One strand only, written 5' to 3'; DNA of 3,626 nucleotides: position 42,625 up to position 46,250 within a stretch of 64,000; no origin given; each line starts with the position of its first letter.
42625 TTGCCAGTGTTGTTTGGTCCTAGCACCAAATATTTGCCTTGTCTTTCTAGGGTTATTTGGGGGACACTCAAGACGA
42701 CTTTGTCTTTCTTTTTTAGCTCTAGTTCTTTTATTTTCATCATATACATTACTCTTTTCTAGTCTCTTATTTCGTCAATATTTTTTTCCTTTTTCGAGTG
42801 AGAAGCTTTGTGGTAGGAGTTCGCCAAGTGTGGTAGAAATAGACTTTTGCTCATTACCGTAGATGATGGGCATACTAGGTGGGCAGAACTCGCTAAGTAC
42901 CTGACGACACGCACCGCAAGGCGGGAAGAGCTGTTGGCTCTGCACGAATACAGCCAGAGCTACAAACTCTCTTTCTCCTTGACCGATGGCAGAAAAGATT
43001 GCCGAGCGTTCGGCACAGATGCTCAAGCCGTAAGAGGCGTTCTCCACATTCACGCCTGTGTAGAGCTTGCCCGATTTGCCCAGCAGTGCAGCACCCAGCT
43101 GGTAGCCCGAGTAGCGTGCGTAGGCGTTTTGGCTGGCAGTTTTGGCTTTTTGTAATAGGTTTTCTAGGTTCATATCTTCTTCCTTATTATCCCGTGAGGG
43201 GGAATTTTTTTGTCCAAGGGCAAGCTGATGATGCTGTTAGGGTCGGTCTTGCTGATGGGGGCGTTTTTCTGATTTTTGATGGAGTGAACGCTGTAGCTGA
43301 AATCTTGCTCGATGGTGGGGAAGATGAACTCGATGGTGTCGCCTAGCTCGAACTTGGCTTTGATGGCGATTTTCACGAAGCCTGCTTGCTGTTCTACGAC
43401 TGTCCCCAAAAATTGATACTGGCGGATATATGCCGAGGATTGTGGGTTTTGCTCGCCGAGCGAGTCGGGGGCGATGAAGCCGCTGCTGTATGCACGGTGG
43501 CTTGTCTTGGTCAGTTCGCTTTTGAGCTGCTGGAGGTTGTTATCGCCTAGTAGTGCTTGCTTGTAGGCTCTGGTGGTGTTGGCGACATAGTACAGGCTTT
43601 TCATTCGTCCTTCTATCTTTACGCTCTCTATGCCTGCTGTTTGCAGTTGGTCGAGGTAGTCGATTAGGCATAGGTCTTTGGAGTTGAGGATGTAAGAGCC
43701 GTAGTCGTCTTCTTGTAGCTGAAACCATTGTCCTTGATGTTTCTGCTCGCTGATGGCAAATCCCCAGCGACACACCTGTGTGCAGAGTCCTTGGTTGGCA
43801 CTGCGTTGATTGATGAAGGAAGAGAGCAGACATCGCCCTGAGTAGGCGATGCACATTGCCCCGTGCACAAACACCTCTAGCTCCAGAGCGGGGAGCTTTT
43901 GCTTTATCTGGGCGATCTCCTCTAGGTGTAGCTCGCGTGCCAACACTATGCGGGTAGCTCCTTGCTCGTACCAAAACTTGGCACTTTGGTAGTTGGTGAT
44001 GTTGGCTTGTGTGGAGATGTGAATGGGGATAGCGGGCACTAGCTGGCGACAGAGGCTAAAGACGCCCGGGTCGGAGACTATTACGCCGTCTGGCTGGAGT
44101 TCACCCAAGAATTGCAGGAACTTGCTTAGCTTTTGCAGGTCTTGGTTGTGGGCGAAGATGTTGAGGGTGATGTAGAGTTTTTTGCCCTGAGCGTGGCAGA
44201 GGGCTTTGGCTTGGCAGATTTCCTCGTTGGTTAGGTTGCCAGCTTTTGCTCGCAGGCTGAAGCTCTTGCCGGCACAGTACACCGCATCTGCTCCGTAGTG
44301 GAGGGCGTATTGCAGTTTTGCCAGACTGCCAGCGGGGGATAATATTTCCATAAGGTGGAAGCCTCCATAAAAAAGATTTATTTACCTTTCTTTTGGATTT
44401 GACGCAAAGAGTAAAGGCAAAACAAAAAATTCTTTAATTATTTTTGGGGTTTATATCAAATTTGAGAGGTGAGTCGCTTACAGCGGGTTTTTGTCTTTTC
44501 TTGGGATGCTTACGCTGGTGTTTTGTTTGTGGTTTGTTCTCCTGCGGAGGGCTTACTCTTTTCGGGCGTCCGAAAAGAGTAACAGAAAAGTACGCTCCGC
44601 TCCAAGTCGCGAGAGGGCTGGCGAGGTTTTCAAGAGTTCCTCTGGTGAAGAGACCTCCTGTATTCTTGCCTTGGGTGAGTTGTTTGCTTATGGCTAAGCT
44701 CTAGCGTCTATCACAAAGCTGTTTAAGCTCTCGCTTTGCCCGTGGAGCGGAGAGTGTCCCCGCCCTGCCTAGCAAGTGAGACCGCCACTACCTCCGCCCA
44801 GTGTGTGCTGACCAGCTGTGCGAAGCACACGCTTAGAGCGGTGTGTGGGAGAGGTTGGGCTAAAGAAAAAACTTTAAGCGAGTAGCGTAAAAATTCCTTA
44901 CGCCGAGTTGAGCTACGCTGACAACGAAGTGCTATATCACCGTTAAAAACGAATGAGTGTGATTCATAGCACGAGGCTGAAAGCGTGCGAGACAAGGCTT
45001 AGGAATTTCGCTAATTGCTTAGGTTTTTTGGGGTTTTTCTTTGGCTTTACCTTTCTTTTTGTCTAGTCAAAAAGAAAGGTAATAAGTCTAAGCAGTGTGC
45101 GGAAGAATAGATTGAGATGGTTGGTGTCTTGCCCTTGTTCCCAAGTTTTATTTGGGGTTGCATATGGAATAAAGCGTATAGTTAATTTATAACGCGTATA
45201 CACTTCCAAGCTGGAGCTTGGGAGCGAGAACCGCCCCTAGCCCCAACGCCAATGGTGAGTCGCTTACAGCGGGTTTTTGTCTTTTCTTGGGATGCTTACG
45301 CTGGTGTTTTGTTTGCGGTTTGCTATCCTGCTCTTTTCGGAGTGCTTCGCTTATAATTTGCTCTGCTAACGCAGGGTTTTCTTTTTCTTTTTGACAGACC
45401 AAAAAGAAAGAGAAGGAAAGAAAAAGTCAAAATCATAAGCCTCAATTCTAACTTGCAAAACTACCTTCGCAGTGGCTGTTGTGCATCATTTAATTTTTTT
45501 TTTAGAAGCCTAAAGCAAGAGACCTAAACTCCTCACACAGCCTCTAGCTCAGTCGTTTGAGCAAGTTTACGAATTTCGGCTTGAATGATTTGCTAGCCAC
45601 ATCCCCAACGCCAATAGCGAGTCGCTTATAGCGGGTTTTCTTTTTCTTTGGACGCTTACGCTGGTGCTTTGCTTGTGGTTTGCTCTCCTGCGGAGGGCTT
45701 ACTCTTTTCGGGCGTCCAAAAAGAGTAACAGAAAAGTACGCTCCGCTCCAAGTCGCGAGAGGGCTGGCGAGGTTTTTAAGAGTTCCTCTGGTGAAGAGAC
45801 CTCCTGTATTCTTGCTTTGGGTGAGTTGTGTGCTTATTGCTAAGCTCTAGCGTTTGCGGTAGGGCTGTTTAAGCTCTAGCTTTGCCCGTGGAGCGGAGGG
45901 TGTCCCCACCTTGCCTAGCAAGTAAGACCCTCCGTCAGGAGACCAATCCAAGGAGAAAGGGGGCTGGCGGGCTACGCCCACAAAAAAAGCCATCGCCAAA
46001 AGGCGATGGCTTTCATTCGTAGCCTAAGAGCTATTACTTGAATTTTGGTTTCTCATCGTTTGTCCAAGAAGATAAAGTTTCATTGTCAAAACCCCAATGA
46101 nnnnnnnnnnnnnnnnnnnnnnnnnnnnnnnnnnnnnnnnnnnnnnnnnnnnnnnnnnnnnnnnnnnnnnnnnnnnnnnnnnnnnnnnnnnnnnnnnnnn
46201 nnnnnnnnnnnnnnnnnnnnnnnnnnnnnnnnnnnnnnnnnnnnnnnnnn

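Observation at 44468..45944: Noncoding ~330-380-nt repeat family (A) present in at least three near-identical copies, each with a 13-bp hairpin and long-range complementarity; possible structured RNA or non-autonomous mobile element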

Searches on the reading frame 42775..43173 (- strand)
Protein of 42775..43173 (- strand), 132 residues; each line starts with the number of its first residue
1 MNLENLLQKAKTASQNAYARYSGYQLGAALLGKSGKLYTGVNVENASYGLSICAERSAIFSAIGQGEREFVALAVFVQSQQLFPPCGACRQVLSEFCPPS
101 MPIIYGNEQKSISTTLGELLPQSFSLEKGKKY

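Call 26: find_encoding_contigs(protein=window:42775-43173:-, flank=10000, max_places=10)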
Protein window:42775-43173:- (132 aa): no gene with exactly this product is on record in the collection.

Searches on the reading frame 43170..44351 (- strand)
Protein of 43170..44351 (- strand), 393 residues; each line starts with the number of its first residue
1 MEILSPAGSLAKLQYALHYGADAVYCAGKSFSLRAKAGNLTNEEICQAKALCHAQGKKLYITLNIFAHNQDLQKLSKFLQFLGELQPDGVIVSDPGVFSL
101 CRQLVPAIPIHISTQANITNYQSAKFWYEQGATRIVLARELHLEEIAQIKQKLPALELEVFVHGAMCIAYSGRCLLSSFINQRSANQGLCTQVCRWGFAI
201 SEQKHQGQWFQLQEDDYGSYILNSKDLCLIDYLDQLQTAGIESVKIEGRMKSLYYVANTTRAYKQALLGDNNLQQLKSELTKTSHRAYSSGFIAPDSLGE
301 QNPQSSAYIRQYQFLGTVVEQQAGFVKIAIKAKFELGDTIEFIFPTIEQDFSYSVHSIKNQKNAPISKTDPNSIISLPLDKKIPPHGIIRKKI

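Call 10: find_encoding_contigs(protein=window:43170-44351:-, flank=10000, max_places=10)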
Protein window:43170-44351:- (393 aa): no gene with exactly this product is on record in the collection.
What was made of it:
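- Tried and rejected: The exact U32 and cytidine-deaminase proteins are not on record (calls 10, 26).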

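Call 11: find_related_loci(query=window:43170-44351:-, collection=genome_contigs, flank=10000)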
Query window:43170-44351:- (393 aa) in genome_contigs; peptide patterns used: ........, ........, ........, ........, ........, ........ (x = any residue, [..] = any of these).
173 stretches matched a pattern; 5 encode a relative of the query (tblastn E <= 1e-3); 5 distinct loci.
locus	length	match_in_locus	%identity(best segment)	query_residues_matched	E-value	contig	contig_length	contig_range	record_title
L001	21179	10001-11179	76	1-393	0e+0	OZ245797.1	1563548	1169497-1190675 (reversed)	MAG: Candidatus Cloacimonadales bacterium isolate fc3f51d0-d714-4435-a6aa-687eb898d1db genome assembly, chromosome: 1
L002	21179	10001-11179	76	1-393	0e+0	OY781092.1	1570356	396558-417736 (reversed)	MAG: Candidatus Cloacimonadota bacterium isolate 8680c310-070e-4036-acf1-3e53f730eccc genome assembly, chromosome: 1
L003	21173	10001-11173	70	1-393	0e+0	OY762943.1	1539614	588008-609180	MAG: Candidatus Cloacimonadota bacterium isolate 81f21e09-d2d9-4ba9-a01d-07ebf84cacc7 genome assembly, chromosome: 1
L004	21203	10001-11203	42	1-390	2e-110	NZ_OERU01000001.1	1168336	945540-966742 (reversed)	Peptostreptococcus faecalis strain Marseille-P4308, whole genome shotgun sequence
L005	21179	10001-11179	79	1-393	0e+0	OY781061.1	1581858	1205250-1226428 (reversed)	MAG: Candidatus Cloacimonadota bacterium isolate d61283ab-f090-4083-af93-b05ca963783c genome assembly, chromosome: 1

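Call 52: search_protein_families(library=pfam, proteins=[window:43170-44351:-])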
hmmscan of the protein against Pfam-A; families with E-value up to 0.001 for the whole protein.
window:43170-44351:- (393 aa): 2 families
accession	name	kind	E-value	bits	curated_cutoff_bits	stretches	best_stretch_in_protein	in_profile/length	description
PF01136.24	Peptidase_U32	-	9.3e-89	297.1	22.4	1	72-294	1-228/233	Peptidase family U32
PF16325.11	Peptidase_U32_C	-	1.4e-12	48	28.2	1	310-390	1-83/83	Peptidase family U32 C-terminal domain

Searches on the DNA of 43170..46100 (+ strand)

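Call 7: search_rna_families(source=window, start=44300, end=46100, threshold=evalue, max_evalue=10)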
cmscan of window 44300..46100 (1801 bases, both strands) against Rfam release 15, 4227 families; matches with E-value up to 10: 31.
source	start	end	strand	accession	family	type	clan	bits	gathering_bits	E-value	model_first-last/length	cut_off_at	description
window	45024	45107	+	RF03578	mir-3910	Gene; miRNA;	-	28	95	0.0064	1-82/82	no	mir-3910 microRNA precursor family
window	45038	45093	+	RF03861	mir-4484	Gene; miRNA;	-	22.8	90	0.44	1-89/89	no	mir-4484 microRNA precursor family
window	45372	45423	+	RF03794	MIR5298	Gene; miRNA;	-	22.3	70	1.6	1-80/80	no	MIR5298 microRNA precursor family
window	45896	45982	+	RF04257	mir-9230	Gene; miRNA;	-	21.6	100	0.23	1-87/87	no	mir-9230 microRNA precursor family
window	45986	46013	+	RF02351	psRNA14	Gene; sRNA;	-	21.6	60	1.2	10-37/84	no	Proteobacteria sRNA psRNA14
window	45982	46035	-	RF02270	nse_sRNA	Gene;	-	21.3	75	0.98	1-73/73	no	Neisseria sigma-E sRNA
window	45047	45082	-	RF03578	mir-3910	Gene; miRNA;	-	20.8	95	0.56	1-82/82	no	mir-3910 microRNA precursor family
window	45044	45085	-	RF03956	mir-737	Gene; miRNA;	-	20.5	60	4.1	1-63/63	no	mir-737 microRNA precursor family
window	45039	45092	+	RF00668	mir-302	Gene; miRNA;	CL00096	20.2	55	1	1-68/68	no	mir-302 microRNA precursor family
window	45042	45089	+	RF04112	MIR5512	Gene; miRNA;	-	19.9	139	1.6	1-132/132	no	MIR5512 microRNA precursor family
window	45377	45416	+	RF03956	mir-737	Gene; miRNA;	-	19.8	60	6.3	1-63/63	no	mir-737 microRNA precursor family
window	45048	45081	+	RF04239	mir-4679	Gene; miRNA;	-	18.9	88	2.5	1-75/75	no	mir-4679 microRNA precursor family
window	45036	45095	+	RF00884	MIR815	Gene; miRNA;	-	18.8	63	2.4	1-81/81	no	MIR815 microRNA precursor family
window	45033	45099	+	RF03323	mir-3613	Gene; miRNA;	-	18.7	91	1.1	1-86/86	no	mir-3613 microRNA precursor family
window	44553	44582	+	RF03655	MIR1887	Gene; miRNA;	-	18.7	90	1.9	1-63/63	no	MIR1887 microRNA precursor family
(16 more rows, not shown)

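Call 57: build_rna_model(alignment_id=A3, structure=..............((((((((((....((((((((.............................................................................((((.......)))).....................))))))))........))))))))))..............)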
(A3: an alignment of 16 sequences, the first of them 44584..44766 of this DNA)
Model R1 built from alignment A3 (16 sequences, 189 columns); structure: as given.
model positions 185; base pairs 22; branch points 0; effective number of sequences 1.99; information 0.59 bits per position. Calibrated on 0.2 Mb of random sequence (short: E-values are rough).
structure used (alignment columns):
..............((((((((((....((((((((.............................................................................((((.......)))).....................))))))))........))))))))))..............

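Call 58: search_with_rna_model(model_id=R1, sources=[window, L002, L003, L004, L005, L001, L006, L007, L008, L009, L010, L011, L012, L013, L014, L015, L016, L017, L018, L019, L020, L021, L022, L023, L024, L025, L026, L027, L028, L029, L030, L031, L032, L033, L034, L035, L036, L037, L038, L039, L040, L041, L042, L043, L044, L045, L046, L047, L048, L049, L050, L051, L052, L053, L054, L055, L056, L057, L058, L059, L060, L061, L062, L063, L064, L065, L066, L067, L068, L069], max_evalue=0.01, make_alignment=true)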
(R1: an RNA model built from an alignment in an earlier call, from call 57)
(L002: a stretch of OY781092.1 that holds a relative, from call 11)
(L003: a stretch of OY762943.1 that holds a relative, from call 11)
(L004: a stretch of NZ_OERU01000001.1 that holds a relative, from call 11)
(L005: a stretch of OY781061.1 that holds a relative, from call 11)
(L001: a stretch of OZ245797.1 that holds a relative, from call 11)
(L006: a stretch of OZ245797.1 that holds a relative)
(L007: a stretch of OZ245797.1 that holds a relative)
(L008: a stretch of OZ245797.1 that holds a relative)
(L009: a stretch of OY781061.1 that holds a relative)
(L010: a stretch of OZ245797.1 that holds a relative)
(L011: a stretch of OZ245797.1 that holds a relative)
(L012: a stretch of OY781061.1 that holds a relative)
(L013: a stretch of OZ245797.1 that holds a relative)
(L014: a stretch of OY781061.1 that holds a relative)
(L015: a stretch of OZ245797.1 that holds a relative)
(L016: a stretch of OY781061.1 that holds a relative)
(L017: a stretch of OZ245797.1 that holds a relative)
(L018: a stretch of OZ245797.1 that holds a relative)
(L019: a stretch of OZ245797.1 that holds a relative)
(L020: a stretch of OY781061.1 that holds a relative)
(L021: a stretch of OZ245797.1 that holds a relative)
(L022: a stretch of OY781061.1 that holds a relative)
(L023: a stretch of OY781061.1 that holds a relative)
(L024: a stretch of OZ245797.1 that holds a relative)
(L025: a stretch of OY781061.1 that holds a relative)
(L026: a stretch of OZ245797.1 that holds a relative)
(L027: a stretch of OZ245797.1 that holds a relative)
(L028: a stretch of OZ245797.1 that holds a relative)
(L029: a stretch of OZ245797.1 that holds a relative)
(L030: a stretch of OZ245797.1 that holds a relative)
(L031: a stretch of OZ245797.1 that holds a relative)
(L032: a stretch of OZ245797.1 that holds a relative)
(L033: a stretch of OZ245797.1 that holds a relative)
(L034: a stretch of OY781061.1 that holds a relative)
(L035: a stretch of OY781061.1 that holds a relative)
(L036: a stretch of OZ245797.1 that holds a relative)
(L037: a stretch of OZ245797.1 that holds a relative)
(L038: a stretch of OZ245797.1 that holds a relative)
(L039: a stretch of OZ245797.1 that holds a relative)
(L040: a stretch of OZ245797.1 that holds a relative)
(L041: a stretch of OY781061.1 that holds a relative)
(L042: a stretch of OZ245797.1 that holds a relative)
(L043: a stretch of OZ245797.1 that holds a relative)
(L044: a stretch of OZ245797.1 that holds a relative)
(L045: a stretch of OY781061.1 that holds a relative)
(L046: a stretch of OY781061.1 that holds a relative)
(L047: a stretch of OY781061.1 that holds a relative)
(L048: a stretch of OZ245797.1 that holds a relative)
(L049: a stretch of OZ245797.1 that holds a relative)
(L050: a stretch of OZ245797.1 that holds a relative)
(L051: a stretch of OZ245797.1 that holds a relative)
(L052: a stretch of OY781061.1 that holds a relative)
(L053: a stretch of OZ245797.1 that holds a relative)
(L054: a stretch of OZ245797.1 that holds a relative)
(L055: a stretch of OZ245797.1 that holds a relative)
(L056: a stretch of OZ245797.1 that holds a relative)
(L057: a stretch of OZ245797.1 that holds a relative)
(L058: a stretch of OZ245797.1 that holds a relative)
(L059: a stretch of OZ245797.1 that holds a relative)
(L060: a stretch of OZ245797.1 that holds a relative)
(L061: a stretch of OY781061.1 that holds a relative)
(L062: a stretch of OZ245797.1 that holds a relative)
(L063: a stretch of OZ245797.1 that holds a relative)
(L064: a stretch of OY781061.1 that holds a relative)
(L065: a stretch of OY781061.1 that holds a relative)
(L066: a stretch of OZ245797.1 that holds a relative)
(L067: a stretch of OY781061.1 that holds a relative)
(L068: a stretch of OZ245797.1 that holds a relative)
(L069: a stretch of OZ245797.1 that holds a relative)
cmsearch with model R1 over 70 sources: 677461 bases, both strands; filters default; matches with E-value up to 0.01: 91.
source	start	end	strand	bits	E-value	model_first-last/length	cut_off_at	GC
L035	6681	6865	+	215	1.6e-54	1-185/185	no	0.5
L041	653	837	+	213.1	5e-54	1-185/185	no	0.5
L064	4954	5138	+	211.7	1.2e-53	1-185/185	no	0.51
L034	2944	3128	+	210.7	2.2e-53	1-185/185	no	0.54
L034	4774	4958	+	210.7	2.2e-53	1-185/185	no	0.54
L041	4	189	+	208.9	6.7e-53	1-185/185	no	0.47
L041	1449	1634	+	208.9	6.7e-53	1-185/185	no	0.47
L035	7342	7527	+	207.9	1.2e-52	1-185/185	no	0.48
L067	5244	5428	+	207.8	1.3e-52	1-185/185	no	0.51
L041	3610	3794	+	206.8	2.3e-52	1-185/185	no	0.56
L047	5984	6168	+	203.8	1.5e-51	1-185/185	no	0.54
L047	7655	7839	+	203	2.4e-51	1-185/185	no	0.54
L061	319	503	-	199.4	2.2e-50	1-185/185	no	0.53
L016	3708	3892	-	183.6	3.3e-46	1-185/185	no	0.54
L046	4881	5068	-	178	9.9e-45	1-185/185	no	0.47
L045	750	936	-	165.7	1.8e-41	1-185/185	no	0.47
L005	8580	8766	+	161.3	2.6e-40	1-185/185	no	0.51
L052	1663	1849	-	161.3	2.6e-40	1-185/185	no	0.51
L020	186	372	-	158.6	1.3e-39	1-185/185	no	0.46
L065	2390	2574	+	156.6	4.5e-39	1-185/185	no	0.47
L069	5196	5405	+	81.4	3.5e-19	1-185/185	no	0.46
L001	9091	9297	+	79.1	1.4e-18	1-185/185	no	0.46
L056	5379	5585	-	79.1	1.4e-18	1-185/185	no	0.46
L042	1543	1753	-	79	1.6e-18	1-185/185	no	0.48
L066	4296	4506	+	75.3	1.4e-17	1-185/185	no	0.47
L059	5460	5670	+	75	1.7e-17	1-185/185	no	0.51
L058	2086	2294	+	74.9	1.8e-17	1-185/185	no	0.46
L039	1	152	-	74.7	2.1e-17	1-148/185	3'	0.48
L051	3507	3717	-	73.8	3.5e-17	1-185/185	no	0.5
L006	6072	6286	+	72.7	7.2e-17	1-185/185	no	0.51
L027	4633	4844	-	72.3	8.7e-17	1-185/185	no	0.5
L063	95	306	+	72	1.1e-16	1-185/185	no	0.49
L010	6562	6772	-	71.8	1.2e-16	1-185/185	no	0.48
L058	3759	3969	-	71.7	1.3e-16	1-185/185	no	0.49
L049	7025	7238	+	71.5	1.4e-16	1-185/185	no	0.48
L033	6164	6375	+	71.5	1.5e-16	1-185/185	no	0.49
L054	991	1203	-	71.5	1.5e-16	1-185/185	no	0.48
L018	6379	6588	+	71.3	1.7e-16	1-185/185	no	0.48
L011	6850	7058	+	70.8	2.2e-16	1-185/185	no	0.48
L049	2515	2720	+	70.3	3e-16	1-185/185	no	0.47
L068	7556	7767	-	70.2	3.3e-16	1-185/185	no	0.46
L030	605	817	-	69.9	3.8e-16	1-185/185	no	0.46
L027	1144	1356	-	69.8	4.1e-16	1-185/185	no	0.47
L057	1398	1609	-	68.6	8.4e-16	1-185/185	no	0.47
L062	273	484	+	68.3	1e-15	1-185/185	no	0.5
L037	4310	4520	-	67.6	1.6e-15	1-185/185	no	0.46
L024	2408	2621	+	67.1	2.1e-15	1-185/185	no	0.49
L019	2034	2246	+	67.1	2.2e-15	1-185/185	no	0.48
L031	3023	3235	+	66.7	2.8e-15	1-185/185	no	0.46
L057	949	1163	-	66.3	3.4e-15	1-185/185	no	0.47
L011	2544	2753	-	65.4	5.9e-15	1-185/185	no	0.47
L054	2565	2775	+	64.6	9.7e-15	1-185/185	no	0.46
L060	5713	5924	-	64.6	9.7e-15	1-185/185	no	0.47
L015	5564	5775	-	64.3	1.1e-14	1-185/185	no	0.47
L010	2535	2721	+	63.8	1.6e-14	1-185/185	no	0.46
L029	912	1124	-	62.2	4.2e-14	1-185/185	no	0.48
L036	2721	2934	-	62.2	4.2e-14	1-185/185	no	0.46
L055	597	810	+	62.2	4.2e-14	1-185/185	no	0.46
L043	562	768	+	61.6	6.1e-14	1-185/185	no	0.48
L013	5077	5288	-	60.4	1.3e-13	1-185/185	no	0.48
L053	2901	3113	+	57.5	7.3e-13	1-185/185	no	0.49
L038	7712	7926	-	54.8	3.9e-12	1-185/185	no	0.49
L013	449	582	+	42.3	7.8e-09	1-185/185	no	0.46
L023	4289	4468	+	35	6.5e-07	1-185/185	no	0.44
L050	5059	5251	-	33.6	1.6e-06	15-180/185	no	0.48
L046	5731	5918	-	29.8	1.5e-05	1-185/185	no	0.46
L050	5260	5472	-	29.1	2.4e-05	1-185/185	no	0.44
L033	6412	6619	-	25.4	0.00022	1-185/185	no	0.44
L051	3101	3307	+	24.3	0.00044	1-185/185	no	0.44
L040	5230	5436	-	24.1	0.00051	1-185/185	no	0.48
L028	3894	4099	+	24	0.00053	1-185/185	no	0.44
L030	358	563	+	23.6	0.00069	1-185/185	no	0.47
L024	2806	2990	+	23.4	0.00076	1-185/185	no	0.45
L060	5303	5514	+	22.3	0.0015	1-185/185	no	0.46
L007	903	956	+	22.3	0.0015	1-185/185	no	0.46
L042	1300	1507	+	21.8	0.0021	1-185/185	no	0.48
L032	7783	7993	+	21.4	0.0025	1-185/185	no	0.46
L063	556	766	-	21.4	0.0026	1-185/185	no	0.43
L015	5172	5377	+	21.1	0.003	1-185/185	no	0.47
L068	3235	3440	-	21.1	0.003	1-185/185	no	0.44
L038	6885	7092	+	20.9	0.0035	1-185/185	no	0.48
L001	9518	9704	-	20.8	0.0037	1-185/185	no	0.43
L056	4972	5158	+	20.8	0.0037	1-185/185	no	0.43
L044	1896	2102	-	20.5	0.0046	1-185/185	no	0.46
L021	4996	5204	-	19.8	0.0071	1-185/185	no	0.46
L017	7283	7489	+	19.8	0.0071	1-185/185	no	0.47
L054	713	920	+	19.7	0.0072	1-185/185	no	0.46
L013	4647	4829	+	19.7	0.0074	1-185/185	no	0.45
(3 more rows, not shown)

Alignment A4: 91 matches aligned to the model, 377 columns, each read 5' to 3' on its own strand. Consensus structure (alignment columns), stored with it:
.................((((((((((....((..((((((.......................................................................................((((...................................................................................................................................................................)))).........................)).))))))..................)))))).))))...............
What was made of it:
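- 44468..44860 (+): Repeat A, copy 1. It has a head module (44468-44538), a core (44539-44766) and a tail module (44767-44860). CM R1 hit at 44581-44766, 155 bits (call 58).
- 45603..45929 (+): Repeat A, copy 3. The core is 45685-45912. The 3' end is fused to the end of a module C (45920-45946). CM hit at 45727-45912, 148.5 bits (call 58).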

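Call 63: search_rna_families(sources=[L035, L041, L013, L056, L011, L054, L005, L001], threshold=gathering)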
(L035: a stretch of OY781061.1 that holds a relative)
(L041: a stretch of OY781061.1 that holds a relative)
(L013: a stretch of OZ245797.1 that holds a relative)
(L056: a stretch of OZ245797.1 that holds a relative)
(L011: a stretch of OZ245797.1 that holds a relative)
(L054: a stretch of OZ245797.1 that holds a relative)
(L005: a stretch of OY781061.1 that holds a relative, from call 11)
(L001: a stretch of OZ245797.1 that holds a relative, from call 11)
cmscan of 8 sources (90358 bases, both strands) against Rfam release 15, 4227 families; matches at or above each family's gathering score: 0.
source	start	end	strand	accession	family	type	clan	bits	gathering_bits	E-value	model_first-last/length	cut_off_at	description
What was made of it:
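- On Any Rfam RNA family: Eight relatives' loci give nothing (call 63).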
